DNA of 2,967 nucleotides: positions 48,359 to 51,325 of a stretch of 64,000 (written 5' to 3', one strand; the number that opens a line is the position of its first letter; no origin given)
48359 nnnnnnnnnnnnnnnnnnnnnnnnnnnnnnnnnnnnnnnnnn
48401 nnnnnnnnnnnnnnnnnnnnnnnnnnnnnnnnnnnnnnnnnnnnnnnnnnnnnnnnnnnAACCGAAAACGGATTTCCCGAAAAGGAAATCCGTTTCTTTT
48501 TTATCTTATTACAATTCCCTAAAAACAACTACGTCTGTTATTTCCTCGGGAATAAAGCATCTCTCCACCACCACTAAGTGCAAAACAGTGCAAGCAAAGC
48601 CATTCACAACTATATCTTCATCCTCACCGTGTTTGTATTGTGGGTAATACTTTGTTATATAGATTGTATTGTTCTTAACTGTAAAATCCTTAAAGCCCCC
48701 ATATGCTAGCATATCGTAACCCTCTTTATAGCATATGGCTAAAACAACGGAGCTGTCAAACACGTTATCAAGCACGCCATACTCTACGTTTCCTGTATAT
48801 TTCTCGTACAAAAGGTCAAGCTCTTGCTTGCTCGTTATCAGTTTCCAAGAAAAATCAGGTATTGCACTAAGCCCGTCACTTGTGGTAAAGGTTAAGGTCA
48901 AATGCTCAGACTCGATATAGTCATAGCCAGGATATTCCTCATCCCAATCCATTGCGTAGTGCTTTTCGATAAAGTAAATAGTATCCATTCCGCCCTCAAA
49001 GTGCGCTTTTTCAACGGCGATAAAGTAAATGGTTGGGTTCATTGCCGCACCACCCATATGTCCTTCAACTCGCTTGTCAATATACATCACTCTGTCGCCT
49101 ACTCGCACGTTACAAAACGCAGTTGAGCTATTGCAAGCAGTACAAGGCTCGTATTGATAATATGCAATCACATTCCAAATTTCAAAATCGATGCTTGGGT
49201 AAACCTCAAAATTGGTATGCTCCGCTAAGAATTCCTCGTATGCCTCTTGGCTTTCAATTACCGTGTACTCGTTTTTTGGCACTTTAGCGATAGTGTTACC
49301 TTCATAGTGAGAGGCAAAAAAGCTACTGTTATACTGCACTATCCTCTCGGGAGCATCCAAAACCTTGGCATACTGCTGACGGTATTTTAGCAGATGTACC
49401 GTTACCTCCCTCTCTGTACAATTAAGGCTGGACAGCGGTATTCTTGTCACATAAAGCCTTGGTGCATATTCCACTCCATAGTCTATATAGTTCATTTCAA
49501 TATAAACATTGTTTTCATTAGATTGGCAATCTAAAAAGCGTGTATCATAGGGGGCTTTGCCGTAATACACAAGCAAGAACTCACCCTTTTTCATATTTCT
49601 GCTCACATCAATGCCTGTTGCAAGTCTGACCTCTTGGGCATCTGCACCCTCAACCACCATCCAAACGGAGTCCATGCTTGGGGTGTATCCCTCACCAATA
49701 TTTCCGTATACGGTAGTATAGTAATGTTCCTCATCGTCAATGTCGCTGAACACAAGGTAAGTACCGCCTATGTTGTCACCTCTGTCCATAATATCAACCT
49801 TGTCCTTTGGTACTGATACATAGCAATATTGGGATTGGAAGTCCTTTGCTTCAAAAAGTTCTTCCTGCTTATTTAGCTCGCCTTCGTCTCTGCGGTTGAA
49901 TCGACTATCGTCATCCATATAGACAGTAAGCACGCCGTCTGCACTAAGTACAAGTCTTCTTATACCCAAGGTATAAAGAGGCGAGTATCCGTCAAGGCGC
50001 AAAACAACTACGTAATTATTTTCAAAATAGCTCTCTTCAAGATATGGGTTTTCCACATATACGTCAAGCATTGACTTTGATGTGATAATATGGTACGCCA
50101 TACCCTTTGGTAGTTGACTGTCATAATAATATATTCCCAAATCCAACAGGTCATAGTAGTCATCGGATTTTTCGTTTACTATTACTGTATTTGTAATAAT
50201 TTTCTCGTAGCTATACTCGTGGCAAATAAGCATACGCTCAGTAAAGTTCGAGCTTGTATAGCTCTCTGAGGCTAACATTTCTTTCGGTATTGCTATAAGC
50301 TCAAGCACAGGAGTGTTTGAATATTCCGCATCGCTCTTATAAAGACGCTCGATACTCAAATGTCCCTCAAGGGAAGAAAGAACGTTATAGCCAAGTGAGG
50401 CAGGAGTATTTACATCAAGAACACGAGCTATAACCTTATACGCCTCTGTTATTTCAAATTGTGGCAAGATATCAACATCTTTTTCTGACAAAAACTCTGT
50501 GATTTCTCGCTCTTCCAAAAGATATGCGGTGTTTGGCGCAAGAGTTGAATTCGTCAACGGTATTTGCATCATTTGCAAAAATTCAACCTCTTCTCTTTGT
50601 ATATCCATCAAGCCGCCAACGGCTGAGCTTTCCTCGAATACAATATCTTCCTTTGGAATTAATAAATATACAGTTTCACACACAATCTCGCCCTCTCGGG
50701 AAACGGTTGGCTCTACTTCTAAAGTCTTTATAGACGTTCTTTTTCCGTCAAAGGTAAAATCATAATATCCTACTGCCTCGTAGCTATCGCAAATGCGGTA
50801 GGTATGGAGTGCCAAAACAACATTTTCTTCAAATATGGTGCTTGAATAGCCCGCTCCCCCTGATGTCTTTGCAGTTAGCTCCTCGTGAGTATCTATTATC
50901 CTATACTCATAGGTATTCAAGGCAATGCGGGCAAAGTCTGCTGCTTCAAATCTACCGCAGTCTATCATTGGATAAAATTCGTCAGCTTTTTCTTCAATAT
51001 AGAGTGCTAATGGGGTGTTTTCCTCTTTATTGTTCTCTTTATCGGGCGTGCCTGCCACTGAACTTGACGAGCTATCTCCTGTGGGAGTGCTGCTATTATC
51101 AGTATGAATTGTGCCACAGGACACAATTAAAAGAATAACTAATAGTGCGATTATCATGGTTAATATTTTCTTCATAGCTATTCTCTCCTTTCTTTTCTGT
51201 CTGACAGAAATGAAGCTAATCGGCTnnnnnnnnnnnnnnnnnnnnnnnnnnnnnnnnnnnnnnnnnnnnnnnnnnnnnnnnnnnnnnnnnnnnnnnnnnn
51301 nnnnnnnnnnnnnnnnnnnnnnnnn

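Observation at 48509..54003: Two adjacent ~900-aa paralogous lipoproteins, each a six-fold tandem array of one uncharacterised module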

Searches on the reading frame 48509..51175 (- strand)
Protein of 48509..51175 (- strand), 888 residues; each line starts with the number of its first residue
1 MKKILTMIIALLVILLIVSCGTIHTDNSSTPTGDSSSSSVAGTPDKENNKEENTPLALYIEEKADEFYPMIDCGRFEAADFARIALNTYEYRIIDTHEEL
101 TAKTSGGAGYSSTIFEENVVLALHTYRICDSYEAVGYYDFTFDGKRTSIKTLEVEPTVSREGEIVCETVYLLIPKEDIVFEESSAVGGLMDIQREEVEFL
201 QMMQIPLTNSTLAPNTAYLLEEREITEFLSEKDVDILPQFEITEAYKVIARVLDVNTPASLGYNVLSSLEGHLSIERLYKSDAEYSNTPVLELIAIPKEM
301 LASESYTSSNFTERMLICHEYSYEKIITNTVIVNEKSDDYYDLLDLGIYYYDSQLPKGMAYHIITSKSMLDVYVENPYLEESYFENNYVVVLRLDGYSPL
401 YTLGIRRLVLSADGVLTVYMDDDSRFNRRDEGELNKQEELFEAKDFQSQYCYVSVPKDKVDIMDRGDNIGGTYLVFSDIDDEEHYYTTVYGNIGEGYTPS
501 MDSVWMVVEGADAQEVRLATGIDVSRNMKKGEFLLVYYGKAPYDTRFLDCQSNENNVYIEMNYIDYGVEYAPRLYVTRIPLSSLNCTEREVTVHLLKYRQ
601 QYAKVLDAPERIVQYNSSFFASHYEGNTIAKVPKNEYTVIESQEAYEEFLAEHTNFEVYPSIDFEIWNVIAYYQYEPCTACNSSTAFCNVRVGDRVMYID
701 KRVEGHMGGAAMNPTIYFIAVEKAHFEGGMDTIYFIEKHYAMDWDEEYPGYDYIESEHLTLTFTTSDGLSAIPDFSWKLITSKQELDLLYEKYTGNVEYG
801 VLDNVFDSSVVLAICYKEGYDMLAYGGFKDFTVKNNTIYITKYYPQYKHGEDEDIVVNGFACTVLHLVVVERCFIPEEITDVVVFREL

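Call 3: search_protein_families(library=pfam, proteins=[window:48509-51175:-], max_evalue=10)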
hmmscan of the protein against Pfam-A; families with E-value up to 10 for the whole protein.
window:48509-51175:- (888 aa): 0 families

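Call 7: find_homologous_proteins(query=window:48509-51175:-)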
Query window:48509-51175:- (888 aa): 8 proteins with E <= 0.001 among 8000 candidates.
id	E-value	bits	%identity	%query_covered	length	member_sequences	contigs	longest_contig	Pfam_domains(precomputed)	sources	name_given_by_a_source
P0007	0.0e+0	1870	93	100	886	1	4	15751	-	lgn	-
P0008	0.0e+0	1806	90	100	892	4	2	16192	-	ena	-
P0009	0.0e+0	1559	79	100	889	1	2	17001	-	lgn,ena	-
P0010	0.0e+0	1551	81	100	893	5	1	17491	-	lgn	-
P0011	0.0e+0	1298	65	100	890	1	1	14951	-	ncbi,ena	-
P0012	3.3e-285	967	53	100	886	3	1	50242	-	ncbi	-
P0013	4.2e-252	857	48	100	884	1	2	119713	-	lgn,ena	-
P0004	2.6e-77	279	31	100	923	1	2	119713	-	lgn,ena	-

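Call 13: search_protein_families(library=ncbifam, proteins=[window:48509-51175:-], max_evalue=10)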
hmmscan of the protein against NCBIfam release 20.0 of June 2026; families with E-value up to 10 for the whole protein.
window:48509-51175:- (888 aa): 6 families
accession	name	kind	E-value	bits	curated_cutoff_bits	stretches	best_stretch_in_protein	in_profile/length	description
NF058647.1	lipo_LytA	equivalog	0.044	14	110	1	1-39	1-37/107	acidic lipoprotein LytA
NF040528.1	SP_0198_lipo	equivalog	0.069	13.1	100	1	2-49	1-47/144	SP_0198 family lipoprotein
NF045730.1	VlpC_Nterm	exception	0.074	13.3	160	1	8-39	17-49/87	variant surface lipoprotein VlpC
NF033162.1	lipo_LipL21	equivalog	0.12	12.2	200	1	7-70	4-71/191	lipoprotein LipL21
NF052551.1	EnvBioLpgNMYCTU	equivalog_domain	0.12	11.7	250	1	1-62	1-66/227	envelope biogenesis lipoprotein LpqN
TIGR04429.1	Phr_nterm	subfamily_domain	0.84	10.2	25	1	1-26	1-25/28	Phr family secreted Rap phosphatase inhibitor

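Call 62: find_encoding_contigs(protein=P0011, flank=10000, max_places=1)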
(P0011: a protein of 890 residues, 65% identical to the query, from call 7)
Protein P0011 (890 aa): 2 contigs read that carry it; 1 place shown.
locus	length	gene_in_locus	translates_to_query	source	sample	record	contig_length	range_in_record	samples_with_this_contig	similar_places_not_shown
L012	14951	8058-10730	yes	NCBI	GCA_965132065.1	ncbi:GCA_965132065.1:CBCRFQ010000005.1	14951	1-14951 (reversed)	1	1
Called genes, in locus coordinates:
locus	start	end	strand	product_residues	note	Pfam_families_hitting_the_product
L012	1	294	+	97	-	?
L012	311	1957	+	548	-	PF02734:Dak2, PF21645:FakA-like_M, PF13684:FakA-like_C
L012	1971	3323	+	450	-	PF13347:MFS_2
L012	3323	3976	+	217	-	PF01553:Acyltransferase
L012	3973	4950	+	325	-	PF00561:Abhydrolase_1 (weak), PF12146:Hydrolase_4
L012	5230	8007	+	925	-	-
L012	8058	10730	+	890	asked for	-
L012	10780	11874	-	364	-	PF01926:MMR_HSR1, PF02421:FeoB_N, PF06071:YchF-GTPase_C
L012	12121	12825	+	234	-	PF00072:Response_reg, PF00486:Trans_reg_C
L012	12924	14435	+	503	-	PF00672:HAMP, PF00512:HisKA, PF02518:HATPase_c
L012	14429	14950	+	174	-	?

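Call 63: find_encoding_contigs(protein=P0012, flank=10000, max_places=1)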
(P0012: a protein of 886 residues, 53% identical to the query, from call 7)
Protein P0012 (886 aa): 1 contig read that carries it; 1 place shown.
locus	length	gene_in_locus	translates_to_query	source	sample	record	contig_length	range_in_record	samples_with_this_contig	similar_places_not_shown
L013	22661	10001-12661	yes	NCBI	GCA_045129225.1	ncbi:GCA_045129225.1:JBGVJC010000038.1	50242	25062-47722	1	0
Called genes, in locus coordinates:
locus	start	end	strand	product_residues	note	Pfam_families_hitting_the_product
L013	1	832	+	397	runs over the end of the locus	PF00291:PALP, PF01842:ACT (weak)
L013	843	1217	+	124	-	PF01042:Ribonuc_L-PSP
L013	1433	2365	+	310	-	PF02645:DegV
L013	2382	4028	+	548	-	PF02734:Dak2, PF21645:FakA-like_M, PF13684:FakA-like_C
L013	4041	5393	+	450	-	PF13347:MFS_2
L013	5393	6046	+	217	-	PF01553:Acyltransferase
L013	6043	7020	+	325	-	PF00561:Abhydrolase_1 (weak), PF12146:Hydrolase_4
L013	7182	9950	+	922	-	-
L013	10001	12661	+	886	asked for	-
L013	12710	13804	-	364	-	PF01926:MMR_HSR1, PF02421:FeoB_N, PF06071:YchF-GTPase_C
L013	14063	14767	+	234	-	PF00072:Response_reg, PF00486:Trans_reg_C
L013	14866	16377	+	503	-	PF00672:HAMP, PF00512:HisKA, PF02518:HATPase_c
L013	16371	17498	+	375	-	PF22020:RlmL_1st, PF02926:THUMP, PF01170:UPF0020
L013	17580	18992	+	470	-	PF03323:GerA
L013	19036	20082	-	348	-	PF01078:Mg_chelatase (faint), PF05496:RuvB_N, PF00004:AAA, PF07728:AAA_5 (weak), PF17864:AAA_lid_4, PF05491:WHD_RuvB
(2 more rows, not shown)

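Call 64: find_encoding_contigs(protein=P0010, flank=10000, max_places=1)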
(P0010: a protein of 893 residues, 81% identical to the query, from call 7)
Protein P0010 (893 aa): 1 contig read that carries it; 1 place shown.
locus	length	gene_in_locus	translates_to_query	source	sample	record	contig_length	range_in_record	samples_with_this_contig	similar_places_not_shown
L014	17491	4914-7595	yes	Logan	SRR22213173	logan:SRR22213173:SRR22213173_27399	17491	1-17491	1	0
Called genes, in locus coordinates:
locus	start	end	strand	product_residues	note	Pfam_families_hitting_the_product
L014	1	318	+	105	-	?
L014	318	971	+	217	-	PF01553:Acyltransferase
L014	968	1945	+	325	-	PF00561:Abhydrolase_1 (weak), PF12146:Hydrolase_4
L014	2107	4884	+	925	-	-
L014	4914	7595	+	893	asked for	-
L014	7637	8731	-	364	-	PF01926:MMR_HSR1, PF02421:FeoB_N, PF06071:YchF-GTPase_C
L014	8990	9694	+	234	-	PF00072:Response_reg, PF00486:Trans_reg_C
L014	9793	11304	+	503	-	PF00672:HAMP, PF00512:HisKA, PF02518:HATPase_c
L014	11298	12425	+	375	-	PF22020:RlmL_1st, PF02926:THUMP, PF01170:UPF0020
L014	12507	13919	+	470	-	PF03323:GerA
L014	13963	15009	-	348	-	PF01078:Mg_chelatase (faint), PF05496:RuvB_N, PF00004:AAA, PF07728:AAA_5 (weak), PF17864:AAA_lid_4, PF05491:WHD_RuvB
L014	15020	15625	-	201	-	PF01330:RuvA_N, PF14520:HHH_5, PF07499:RuvA_C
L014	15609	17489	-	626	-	?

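Call 87: find_encoding_contigs(protein=P0009, flank=10000, max_places=2)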
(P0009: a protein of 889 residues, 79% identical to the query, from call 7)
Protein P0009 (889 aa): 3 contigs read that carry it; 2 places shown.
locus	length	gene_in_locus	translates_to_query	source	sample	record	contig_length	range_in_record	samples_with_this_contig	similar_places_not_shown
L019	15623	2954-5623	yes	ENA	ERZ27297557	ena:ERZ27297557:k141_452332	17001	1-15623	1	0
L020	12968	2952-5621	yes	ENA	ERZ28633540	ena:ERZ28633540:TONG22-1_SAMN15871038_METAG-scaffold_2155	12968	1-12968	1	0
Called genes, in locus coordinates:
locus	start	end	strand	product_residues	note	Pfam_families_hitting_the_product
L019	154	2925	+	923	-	-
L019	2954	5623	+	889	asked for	-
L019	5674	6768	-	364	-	PF01926:MMR_HSR1, PF02421:FeoB_N, PF06071:YchF-GTPase_C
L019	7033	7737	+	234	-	PF00072:Response_reg, PF00486:Trans_reg_C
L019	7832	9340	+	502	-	PF00672:HAMP, PF00512:HisKA, PF02518:HATPase_c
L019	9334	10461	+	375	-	PF22020:RlmL_1st, PF02926:THUMP, PF01170:UPF0020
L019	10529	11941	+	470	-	PF03323:GerA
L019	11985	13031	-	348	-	PF05496:RuvB_N, PF00004:AAA, PF07728:AAA_5, PF17864:AAA_lid_4, PF05491:WHD_RuvB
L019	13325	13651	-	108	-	PF01330:RuvA_N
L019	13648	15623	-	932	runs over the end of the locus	PF09586:YfhO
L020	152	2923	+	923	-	-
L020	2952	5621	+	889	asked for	-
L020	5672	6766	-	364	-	PF01926:MMR_HSR1, PF02421:FeoB_N, PF06071:YchF-GTPase_C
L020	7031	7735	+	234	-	PF00072:Response_reg, PF00486:Trans_reg_C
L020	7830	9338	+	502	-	PF00672:HAMP, PF00512:HisKA, PF02518:HATPase_c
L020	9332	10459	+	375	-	PF22020:RlmL_1st, PF02926:THUMP, PF01170:UPF0020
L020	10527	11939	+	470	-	PF03323:GerA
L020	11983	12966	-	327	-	?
